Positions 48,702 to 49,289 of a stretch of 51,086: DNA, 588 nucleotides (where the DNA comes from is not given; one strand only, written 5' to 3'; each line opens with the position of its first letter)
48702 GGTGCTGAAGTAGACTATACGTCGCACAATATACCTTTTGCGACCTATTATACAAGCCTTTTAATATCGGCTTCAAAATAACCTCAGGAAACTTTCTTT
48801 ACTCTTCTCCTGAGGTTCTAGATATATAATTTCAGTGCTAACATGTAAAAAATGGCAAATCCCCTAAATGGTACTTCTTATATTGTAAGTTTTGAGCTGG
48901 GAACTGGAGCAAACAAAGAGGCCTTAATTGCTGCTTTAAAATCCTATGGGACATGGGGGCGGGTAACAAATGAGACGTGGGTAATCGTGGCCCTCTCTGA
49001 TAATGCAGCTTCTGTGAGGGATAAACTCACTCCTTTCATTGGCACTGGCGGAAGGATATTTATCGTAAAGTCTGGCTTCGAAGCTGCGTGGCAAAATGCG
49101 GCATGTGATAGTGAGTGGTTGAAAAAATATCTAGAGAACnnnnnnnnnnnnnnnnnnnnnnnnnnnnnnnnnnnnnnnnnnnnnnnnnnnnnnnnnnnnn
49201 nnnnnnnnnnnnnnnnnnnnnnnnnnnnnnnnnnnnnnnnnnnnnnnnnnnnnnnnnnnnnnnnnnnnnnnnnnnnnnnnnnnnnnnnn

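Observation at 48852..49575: Low-GC two-gene module: VapD/Cas2-like protein plus 2-TM protein, candidate undescribed defence or toxin system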

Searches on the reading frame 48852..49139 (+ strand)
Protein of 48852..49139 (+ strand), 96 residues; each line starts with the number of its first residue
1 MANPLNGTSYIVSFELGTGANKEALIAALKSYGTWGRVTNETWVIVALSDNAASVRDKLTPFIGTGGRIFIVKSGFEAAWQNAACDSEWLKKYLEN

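Call 4: search_protein_families(library=pfam, proteins=[window:48852-49139:+], max_evalue=10)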
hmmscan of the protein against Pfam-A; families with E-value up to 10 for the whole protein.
window:48852-49139:+ (96 aa): 1 family
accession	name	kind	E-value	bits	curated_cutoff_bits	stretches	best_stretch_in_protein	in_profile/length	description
PF11774.14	Lsr2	-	0.027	14.5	29.6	1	42-67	30-55/58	Lsr2 dimerization domain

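Call 5: search_protein_families(library=padloc, proteins=[window:48852-49139:+], max_evalue=10)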
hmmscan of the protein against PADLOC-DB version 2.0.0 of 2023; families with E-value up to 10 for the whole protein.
window:48852-49139:+ (96 aa): 0 families

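Call 6: search_protein_families(library=ncbifam, proteins=[window:48852-49139:+], max_evalue=10)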
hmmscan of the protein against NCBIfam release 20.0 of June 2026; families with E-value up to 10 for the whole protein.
window:48852-49139:+ (96 aa): 0 families

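Call 7: search_protein_families(library=phrogs, proteins=[window:48852-49139:+], max_evalue=10)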
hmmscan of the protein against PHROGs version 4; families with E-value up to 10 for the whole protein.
window:48852-49139:+ (96 aa): 2 families
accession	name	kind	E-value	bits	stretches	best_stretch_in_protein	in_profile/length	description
phrog_1090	-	unknown function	4e-10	40.8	1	9-94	3-88/90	-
phrog_30817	-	unknown function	0.04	15.1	1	43-78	8-42/67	-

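Call 11: find_homologous_proteins(query=window:48852-49139:+, max_evalue=0.001)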
Query window:48852-49139:+ (96 aa): 1 proteins with E <= 0.001 among 1 candidates.
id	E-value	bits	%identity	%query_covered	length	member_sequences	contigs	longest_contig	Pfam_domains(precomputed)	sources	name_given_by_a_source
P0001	1.6e-57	209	100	100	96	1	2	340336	-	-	-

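Call 14: search_dna_similar(query=window:48852-49139:+, collection=phages, mode=protein, max_evalue=0.01, max_rows=30)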
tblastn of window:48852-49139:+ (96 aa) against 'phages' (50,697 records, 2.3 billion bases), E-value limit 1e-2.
Records with a match: 24; places in all: 24; records where one place covers at least 80% of the query: 24.
Best place of each record, by identity: <60% 24.
By first word of the organism name: Staphylococcus 24.
By host as written in the record: Staphylococcus pseudintermedius 11; Staphylococcus pseudintermedius E140 5; Staphylococcus pseudintermedius strain E045 2; Staphylococcus epidermidis 36-1 2; - 2; Staphylococcus pseudintermedius strain E139 2.
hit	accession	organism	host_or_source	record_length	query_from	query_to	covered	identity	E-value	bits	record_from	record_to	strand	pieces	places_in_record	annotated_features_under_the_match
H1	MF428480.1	Staphylococcus phage SN10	Staphylococcus pseudintermedius E140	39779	9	93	89%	34.1%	3e-9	57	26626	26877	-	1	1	hypothetical protein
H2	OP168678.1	Staphylococcus phage vB_SpsS_VL4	Staphylococcus pseudintermedius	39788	9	93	89%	34.1%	3e-9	57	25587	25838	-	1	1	CRISPR-associated endonuclease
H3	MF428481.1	Staphylococcus phage SN8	Staphylococcus pseudintermedius E140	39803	9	93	89%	34.1%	3e-9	57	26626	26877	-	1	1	hypothetical protein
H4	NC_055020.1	Staphylococcus phage SN8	Staphylococcus pseudintermedius E140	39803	9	93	89%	34.1%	3e-9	57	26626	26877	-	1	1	CRISPR-associated endonuclease Cas2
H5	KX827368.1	Staphylococcus phage SpT5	Staphylococcus pseudintermedius strain ...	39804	9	93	89%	34.1%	3e-9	57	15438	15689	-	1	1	CRISPR associated protein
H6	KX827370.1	Staphylococcus phage SpT252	Staphylococcus pseudintermedius strain ...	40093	9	93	89%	34.1%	3e-9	57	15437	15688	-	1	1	CRISPR associated protein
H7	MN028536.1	Staphylococcus phage vB_SpsM_WIS42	Staphylococcus pseudintermedius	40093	9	93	89%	34.1%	3e-9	57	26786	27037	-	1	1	CRISPR-associated protein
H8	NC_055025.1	Staphylococcus phage vB_SpsM_WIS42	Staphylococcus pseudintermedius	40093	9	93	89%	34.1%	3e-9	57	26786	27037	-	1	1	CRISPR-associated endonuclease Cas2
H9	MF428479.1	Staphylococcus phage SN11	Staphylococcus pseudintermedius E140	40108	9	93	89%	34.1%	3e-9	57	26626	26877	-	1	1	hypothetical protein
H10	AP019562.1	Staphylococcus phage SP276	Staphylococcus pseudintermedius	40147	9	93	89%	34.1%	3e-9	57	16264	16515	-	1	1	hypothetical protein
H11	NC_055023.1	Staphylococcus phage SP276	Staphylococcus pseudintermedius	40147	9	93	89%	34.1%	3e-9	57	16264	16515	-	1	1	CRISPR-associated endonuclease Cas2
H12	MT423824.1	Staphylococcus virus pSp_SNUABM-S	Staphylococcus pseudintermedius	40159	9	93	89%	34.1%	3e-9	57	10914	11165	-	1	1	putative CRISPR associated protein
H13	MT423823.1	Staphylococcus virus pSp_SNUABM-J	Staphylococcus pseudintermedius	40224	9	93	89%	34.1%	3e-9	57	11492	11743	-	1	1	putative CRISPR associated protein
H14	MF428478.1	Staphylococcus phage SN13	Staphylococcus pseudintermedius E140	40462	9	93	89%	34.1%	3e-9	57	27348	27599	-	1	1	hypothetical protein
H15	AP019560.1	Staphylococcus phage SP120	Staphylococcus pseudintermedius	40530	9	93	89%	34.1%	3e-9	57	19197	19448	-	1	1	hypothetical protein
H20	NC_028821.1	Staphylococcus phage StB20-like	Staphylococcus epidermidis 36-1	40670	9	94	90%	33.7%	4e-8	54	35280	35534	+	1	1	cas2: CRISPR-associated endonuclease Cas2 | hypothetical protein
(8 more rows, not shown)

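Call 15: search_solved_structures(query=window:48852-49139:+, max_evalue=10)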
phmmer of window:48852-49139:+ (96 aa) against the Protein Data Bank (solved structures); distinct sequences matched with E-value up to 10: 0.

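Call 16: get_annotated_region(hit=H4, flank=3000)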
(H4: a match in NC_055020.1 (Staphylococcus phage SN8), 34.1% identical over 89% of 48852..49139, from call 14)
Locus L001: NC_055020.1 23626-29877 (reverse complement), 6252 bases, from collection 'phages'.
description: Staphylococcus phage SN8, complete genome.
organism: Staphylococcus phage SN8 (NCBI taxid 2024213)
taxonomy: Viruses; Duplodnaviria; Heunggongvirae; Uroviricota; Caudoviricetes; Coventryvirus; Coventryvirus SN8
host: Staphylococcus pseudintermedius E140; source: -; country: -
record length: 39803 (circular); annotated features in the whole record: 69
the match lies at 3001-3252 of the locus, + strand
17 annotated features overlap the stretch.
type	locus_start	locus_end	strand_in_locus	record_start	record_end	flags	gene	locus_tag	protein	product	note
CDS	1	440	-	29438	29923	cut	-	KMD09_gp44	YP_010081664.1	Mu Gam-like end protection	ORF027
CDS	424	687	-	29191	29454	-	-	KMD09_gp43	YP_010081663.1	hypothetical protein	-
CDS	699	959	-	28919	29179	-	-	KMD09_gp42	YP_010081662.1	DUF1108 family protein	-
CDS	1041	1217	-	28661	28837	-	-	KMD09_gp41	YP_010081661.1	hypothetical protein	-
CDS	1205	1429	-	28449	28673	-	-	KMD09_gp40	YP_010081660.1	hypothetical protein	-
CDS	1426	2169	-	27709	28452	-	-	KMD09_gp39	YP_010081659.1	anti-repressor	-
CDS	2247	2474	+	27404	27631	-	-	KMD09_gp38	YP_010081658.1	hypothetical protein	-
CDS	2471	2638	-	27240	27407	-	-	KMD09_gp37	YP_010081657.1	hypothetical protein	-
CDS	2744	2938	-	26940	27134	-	-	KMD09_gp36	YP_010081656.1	hypothetical protein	-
CDS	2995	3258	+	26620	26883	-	-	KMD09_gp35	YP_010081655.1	CRISPR-associated endonuclease Cas2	-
CDS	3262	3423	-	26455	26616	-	-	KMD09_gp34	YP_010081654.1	hypothetical protein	-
CDS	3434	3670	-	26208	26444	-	-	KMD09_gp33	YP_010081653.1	helix-turn-helix domain-containing protein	-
CDS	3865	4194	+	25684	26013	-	-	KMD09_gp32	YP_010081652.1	transcriptional regulator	-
CDS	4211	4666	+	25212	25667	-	-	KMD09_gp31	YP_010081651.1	metallo-protease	-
CDS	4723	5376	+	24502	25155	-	-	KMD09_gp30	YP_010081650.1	hypothetical protein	-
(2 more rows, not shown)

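Call 17: get_annotated_region(hit=H20, flank=3000)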
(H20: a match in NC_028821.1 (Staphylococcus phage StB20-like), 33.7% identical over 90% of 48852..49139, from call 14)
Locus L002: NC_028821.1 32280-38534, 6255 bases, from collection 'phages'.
description: Staphylococcus phage StB20-like, complete genome.
organism: Staphylococcus phage StB20-like (NCBI taxid 1732064)
taxonomy: Viruses; Duplodnaviria; Heunggongvirae; Uroviricota; Caudoviricetes
host: Staphylococcus epidermidis 36-1; source: -; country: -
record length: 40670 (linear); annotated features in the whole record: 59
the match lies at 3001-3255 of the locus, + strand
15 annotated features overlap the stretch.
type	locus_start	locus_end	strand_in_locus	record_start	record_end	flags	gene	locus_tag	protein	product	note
CDS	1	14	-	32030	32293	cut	-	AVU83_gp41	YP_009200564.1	hypothetical protein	-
CDS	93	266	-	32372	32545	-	-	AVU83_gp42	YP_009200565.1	DUF1270 family protein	-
CDS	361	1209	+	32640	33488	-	-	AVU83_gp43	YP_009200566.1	DUF4393 domain-containing protein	-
CDS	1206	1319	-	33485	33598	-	-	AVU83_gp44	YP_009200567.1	hypothetical protein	-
CDS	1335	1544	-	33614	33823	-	-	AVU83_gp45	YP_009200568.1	hypothetical protein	-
CDS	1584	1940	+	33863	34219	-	-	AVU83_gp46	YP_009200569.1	hypothetical protein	-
CDS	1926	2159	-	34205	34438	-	-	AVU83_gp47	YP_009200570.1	transcriptional regulator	-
CDS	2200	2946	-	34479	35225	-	-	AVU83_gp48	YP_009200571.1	anti-repressor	-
CDS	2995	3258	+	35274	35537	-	cas2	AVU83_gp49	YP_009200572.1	CRISPR-associated endonuclease Cas2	-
CDS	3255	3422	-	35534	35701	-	-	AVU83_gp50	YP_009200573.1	hypothetical protein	-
CDS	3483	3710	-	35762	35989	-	-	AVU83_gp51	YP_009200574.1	transcriptional regulator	-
CDS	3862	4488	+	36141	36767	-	lexA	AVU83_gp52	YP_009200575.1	transcriptional repressor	-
CDS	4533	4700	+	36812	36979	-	-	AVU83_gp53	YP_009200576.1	hypothetical protein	-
CDS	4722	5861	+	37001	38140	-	capA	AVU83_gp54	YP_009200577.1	CapA family protein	-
CDS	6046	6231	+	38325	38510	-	-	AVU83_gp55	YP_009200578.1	hypothetical protein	-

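Call 19: find_encoding_contigs(protein=P0001, flank=10000, max_places=4)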
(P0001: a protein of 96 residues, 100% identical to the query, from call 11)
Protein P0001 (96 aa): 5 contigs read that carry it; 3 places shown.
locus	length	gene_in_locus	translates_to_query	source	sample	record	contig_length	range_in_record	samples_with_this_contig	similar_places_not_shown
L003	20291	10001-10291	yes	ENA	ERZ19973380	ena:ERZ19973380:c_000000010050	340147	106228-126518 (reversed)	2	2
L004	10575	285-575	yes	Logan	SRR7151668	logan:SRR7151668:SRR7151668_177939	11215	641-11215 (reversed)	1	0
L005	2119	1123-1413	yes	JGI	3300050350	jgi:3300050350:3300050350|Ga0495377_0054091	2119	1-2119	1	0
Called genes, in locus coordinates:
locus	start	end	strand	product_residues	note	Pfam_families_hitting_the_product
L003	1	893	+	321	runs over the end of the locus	PF00579:tRNA-synt_1b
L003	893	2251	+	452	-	PF01336:tRNA_anti-codon, PF00152:tRNA-synt_2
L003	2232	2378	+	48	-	-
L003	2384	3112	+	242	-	PF02616:SMC_ScpA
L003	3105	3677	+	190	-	PF04079:SMC_ScpB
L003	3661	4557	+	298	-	PF00768:Peptidase_S11, PF13354:Beta-lactamase2 (weak)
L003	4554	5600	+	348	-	PF00953:Glycos_transf_4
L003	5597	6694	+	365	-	PF01098:FTSW_RODA_SPOVE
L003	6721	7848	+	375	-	PF03033:Glyco_transf_28, PF04101:Glyco_tran_28_C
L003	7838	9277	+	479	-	PF00749:tRNA-synt_1c, PF19269:Anticodon_2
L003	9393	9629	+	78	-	PF04070:DUF378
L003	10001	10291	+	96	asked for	-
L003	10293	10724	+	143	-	-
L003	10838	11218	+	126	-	PF02077:SURF4 (weak), PF07291:MauE (weak), PF07681:DoxX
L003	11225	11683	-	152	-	-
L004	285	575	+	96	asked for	-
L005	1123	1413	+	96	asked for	-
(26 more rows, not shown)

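Call 22: search_protein_representatives(protein=window:48852-49139:+)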
Query: 96 residues. Proteins with E-value up to 0.001 (for the whole library): 268; up to 1e-10: 41; up to 1e-30: 0. The best 150 are listed.
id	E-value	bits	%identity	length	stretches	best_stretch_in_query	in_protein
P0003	1.8e-27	111.5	52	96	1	2-96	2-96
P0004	1.3e-23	99.1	52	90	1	10-94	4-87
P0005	5.3e-22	93.9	51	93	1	8-94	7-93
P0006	4.8e-20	87.7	47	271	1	9-94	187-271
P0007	5.7e-20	87.4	49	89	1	9-94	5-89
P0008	8.3e-18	80.5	46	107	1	9-94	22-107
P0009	1.2e-17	80.0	44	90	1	9-94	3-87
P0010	3.6e-16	75.2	43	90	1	10-94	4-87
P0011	1.3e-15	73.5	42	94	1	6-96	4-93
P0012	3.3e-15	72.2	41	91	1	7-93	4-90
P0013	4.8e-15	71.7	51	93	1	7-93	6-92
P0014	5.1e-15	71.6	39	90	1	10-94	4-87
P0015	1.3e-14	70.3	40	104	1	9-94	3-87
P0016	3.1e-14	69.0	41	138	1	5-92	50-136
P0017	3.4e-14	68.9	44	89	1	21-94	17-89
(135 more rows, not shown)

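Call 26: search_solved_structures(query=A1, max_evalue=10, show_alignments=3)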
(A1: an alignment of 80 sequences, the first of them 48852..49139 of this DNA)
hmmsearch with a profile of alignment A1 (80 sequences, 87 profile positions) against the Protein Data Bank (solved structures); distinct sequences matched with E-value up to 10: 7.
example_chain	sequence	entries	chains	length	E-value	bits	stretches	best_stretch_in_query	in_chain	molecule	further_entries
7mi4_E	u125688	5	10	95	0.047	17.1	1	2-33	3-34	CRISPR-associated endoribonuclease Cas2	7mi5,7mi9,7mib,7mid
2lnd_A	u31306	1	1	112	0.25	14.8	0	38-68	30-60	DE NOVO DESIGNED PROTEIN, PFK fold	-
2lvb_A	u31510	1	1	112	0.46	14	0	39-68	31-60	DE NOVO DESIGNED PFK fold PROTEIN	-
6c4v_A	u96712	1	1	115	0.59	13.6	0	29-57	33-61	Polyketide synthase Pks13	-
7kft_B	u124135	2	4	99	0.77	13.2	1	1-58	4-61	Cas2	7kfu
2llz_A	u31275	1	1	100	0.8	13.2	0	25-52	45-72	Uncharacterized protein yjdK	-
9qt5_D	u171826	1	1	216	2.2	11.8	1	13-76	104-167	Large ribosomal subunit protein uL4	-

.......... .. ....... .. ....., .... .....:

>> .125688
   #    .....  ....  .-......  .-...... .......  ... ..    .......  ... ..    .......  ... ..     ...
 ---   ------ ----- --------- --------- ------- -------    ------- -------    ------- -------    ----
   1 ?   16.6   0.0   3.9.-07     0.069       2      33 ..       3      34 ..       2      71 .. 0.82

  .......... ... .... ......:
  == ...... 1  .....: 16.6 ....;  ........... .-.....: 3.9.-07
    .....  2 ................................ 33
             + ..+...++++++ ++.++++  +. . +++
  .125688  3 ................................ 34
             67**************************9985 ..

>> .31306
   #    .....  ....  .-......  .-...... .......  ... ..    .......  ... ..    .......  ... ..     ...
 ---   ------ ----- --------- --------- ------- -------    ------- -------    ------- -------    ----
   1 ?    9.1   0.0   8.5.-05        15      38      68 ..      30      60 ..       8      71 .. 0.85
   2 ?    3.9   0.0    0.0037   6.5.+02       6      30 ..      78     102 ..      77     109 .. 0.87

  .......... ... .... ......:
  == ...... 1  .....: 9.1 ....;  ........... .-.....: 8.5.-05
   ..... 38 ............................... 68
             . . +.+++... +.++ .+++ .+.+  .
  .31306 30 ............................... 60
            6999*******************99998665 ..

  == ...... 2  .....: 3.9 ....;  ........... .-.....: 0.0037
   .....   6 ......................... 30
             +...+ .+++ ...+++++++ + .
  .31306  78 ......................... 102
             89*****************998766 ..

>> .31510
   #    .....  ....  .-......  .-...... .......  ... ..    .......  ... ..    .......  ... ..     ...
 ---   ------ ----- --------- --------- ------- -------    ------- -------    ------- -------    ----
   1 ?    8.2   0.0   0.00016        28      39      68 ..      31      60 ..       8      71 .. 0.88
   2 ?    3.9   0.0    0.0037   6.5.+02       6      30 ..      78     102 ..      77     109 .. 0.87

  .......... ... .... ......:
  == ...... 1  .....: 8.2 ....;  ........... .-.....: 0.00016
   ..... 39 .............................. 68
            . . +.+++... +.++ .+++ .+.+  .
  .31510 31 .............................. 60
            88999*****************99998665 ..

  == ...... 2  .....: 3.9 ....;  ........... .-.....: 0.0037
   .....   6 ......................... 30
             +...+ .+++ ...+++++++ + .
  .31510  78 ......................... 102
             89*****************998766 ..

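Call 27: search_protein_families(library=pfam, alignment_id=A1, max_evalue=1)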
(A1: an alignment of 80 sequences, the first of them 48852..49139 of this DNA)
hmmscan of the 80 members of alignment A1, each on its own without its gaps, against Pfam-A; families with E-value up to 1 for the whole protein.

A. member 1, window:48852-49139:+ (96 aa): 1 family
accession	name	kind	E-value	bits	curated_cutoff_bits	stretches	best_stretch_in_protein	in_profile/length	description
PF11774.14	Lsr2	-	0.027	14.5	29.6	1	42-67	30-55/58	Lsr2 dimerization domain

B. families by the number of members that match (of 80 scanned): 42 families (the first 25 are shown)
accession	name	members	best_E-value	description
PF09827.14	CRISPR_Cas2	31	0.00011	CRISPR associated protein Cas2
PF13024.11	DUF3884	8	0.0058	Protein of unknown function (DUF3884)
PF06989.17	BAALC_N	8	0.019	BAALC N-terminus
PF20459.4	DUF6712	3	0.0059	Family of unknown function (DUF6712)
PF00202.27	Aminotran_3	3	0.021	Aminotransferase class-III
PF11774.14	Lsr2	2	0.027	Lsr2 dimerization domain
PF15300.11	INT_SG_DDX_CT_C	2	0.043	INTS6/SAGE1/DDX26B/CT45 C-terminus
PF00249.37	Myb_DNA-binding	1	0.0016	Myb-like DNA-binding domain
PF11080.13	GhoS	1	0.0092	Endoribonuclease GhoS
PF13072.11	MciZ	1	0.023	Mother cell inhibitor of FtsZ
PF08750.16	CNP1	1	0.024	CNP1-like family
PF04954.18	SIP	1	0.03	Siderophore-interacting protein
PF04108.17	ATG17_like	1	0.033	Autophagy protein ATG17-like domain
PF18843.6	LPD28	1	0.045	Large polyvalent protein associated domain 28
PF09875.14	DUF2102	1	0.05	Uncharacterized protein conserved in archaea (DUF2102)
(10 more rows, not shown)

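Call 29: predict_structure(alignment_id=A1)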
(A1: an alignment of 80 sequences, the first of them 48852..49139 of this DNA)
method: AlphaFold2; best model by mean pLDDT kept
length: 96 residues; sequences in the alignment: 80
mean_pLDDT: 94.0   pTM: 0.85
mean pLDDT of the five models: 94.0, 92.9, 92.6, 92.4, 91.5
residues with pLDDT >= 90: 84; 70-90: 8; 50-70: 4; < 50: 0
segments of 3 or more residues with pLDDT < 50: none
pLDDT, mean of each block of 10 residues (from residue 1): 80 98 98 97 96 98 98 92 94 85
secondary structure, 60 per line:
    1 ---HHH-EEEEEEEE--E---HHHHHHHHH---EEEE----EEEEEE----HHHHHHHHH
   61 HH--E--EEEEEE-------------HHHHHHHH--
elements in order: E8-15 H22-30 E34-37 E42-47 H52-62 E68-73 H87-94

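Call 31: find_homologous_proteins(query=A1, max_evalue=0.001)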
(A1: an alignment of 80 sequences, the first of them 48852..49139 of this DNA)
Query A1 (80 sequences) (96 aa, profile of the alignment): 490 proteins with E <= 0.001 among 760 candidates; the best 120 are listed.
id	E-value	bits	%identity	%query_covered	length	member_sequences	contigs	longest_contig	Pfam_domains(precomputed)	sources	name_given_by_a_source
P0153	2.9e-36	141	42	89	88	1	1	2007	-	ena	-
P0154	3.7e-36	141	49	89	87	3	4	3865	-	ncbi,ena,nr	ncbi:MAG: hypothetical protein KAX30_07315 [Candidatus Atribacteria bacterium]|nr:hypothetical prote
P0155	4.4e-35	138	40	89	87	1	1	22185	PF09827.15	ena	-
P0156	4.8e-35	137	46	91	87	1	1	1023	-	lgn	-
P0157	6.4e-35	137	42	89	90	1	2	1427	PF09827.15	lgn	-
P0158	7.0e-35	137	47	89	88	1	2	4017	-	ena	-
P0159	7.2e-35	137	44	89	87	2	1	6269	PF09827.15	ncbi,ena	-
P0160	9.0e-35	137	44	89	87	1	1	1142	-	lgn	-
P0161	9.6e-35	136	45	89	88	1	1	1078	-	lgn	-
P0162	1.3e-34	136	47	91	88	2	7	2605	PF09827.15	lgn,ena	-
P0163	1.5e-34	136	46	90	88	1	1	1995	-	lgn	-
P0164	1.8e-34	136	47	89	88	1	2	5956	-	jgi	jgi:hypothetical protein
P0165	2.1e-34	135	41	89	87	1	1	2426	-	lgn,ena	-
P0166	2.2e-34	135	47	91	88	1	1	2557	PF09827.15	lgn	-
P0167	2.3e-34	135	49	90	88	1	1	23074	-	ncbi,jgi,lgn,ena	jgi:hypothetical protein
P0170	4.6e-34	134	40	89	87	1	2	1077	PF09827.15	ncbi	-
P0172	6.3e-34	134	45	89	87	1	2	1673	PF09827.15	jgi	jgi:hypothetical protein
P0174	7.1e-34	134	46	90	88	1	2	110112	-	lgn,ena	-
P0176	9.0e-34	133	44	89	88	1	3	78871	-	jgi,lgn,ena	jgi:hypothetical protein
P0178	1.0e-33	133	40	85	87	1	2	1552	PF09827.15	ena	-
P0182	3.5e-33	131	43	89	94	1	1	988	PF09827.15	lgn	-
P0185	1.3e-32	130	36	91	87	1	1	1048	PF09827.15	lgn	-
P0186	1.9e-32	129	45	90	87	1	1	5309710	-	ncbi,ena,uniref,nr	ncbi:CRISPR-associated protein Cas2 [uncultured Draconibacterium sp.]|uniref:CRISPR-associated prote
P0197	4.2e-31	125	41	90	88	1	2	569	PF09827.15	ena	-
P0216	1.1e-29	120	41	90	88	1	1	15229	PF09827.15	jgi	-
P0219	1.2e-29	120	41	90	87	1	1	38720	-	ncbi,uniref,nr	ncbi:hypothetical protein [Planctopirus hydrillae]|uniref:SinR family protein n=1 Tax=Planctopirus h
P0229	4.4e-29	118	44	91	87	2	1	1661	PF09827.15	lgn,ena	-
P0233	1.1e-28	117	35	93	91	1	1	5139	-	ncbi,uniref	ncbi:CRISPR-associated protein Cas2 [Buttiauxella gaviniae]|uniref:CRISPR-associated protein Cas2 n=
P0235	1.8e-28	116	36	90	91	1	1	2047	PF09827.15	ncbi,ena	-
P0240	5.1e-28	115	38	91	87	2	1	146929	-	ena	-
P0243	1.4e-27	113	33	92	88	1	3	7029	PF09827.15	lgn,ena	-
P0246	2.0e-27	113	33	95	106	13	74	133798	-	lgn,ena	-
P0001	5.9e-27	111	100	100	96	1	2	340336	-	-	-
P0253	8.7e-27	111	37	90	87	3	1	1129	PF09827.15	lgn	-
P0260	6.3e-26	108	34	76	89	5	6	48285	PF09827.15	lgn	-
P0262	1.1e-25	107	33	90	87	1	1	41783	PF09827.15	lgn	-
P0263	1.2e-25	107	31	90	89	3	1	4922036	-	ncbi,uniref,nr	ncbi:CRISPR-associated protein Cas2 [Cytobacillus firmus]|uniref:CRISPR-associated protein Cas2 n=1 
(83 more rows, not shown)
